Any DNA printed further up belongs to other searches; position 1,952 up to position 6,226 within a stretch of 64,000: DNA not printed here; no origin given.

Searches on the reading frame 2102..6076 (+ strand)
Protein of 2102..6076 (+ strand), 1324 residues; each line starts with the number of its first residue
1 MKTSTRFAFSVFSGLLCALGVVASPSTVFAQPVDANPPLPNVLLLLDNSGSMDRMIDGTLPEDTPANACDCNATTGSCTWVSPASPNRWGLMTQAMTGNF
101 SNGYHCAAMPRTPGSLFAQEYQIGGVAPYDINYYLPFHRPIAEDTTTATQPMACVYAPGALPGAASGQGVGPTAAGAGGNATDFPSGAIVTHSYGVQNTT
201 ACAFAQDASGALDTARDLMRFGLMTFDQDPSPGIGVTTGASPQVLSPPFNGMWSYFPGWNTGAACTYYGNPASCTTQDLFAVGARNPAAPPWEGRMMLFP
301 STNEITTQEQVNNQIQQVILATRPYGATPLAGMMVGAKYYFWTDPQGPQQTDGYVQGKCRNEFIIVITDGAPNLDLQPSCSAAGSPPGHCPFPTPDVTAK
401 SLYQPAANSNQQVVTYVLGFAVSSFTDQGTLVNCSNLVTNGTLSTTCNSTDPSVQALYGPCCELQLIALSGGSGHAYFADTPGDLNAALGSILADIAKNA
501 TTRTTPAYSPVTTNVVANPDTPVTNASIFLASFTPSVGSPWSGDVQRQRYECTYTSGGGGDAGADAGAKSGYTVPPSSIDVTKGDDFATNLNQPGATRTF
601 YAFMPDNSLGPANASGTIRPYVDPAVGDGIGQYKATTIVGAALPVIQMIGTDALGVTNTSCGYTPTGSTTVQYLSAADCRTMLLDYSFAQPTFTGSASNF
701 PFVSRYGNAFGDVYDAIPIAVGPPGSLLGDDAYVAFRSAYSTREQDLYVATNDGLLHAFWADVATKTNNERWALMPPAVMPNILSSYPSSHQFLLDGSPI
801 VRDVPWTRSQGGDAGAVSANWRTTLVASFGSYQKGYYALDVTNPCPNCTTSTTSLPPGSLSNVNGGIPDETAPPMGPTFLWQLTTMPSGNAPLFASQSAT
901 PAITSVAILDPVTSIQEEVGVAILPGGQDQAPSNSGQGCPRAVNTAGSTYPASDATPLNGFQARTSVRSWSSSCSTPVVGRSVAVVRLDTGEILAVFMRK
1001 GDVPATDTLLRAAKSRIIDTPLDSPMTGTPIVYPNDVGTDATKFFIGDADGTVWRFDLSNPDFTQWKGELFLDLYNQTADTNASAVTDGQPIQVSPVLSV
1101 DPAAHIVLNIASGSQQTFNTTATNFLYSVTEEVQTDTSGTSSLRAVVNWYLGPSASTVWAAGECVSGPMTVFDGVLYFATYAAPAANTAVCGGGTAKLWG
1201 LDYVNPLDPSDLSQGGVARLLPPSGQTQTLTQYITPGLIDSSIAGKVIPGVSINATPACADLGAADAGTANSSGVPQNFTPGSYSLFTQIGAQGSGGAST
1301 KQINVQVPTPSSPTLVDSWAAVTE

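Call 65: search_protein_families(library=pfam, proteins=[window:2102-6076:+], max_evalue=0.00001)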
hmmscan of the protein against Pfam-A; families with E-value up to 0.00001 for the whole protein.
window:2102-6076:+ (1324 aa): 1 family
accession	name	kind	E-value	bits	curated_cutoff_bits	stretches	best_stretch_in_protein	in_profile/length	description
PF05567.17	T4P_PilY1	-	1.7e-08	34.3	28.1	1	730-843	28-150/411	PilY1 beta-propeller domain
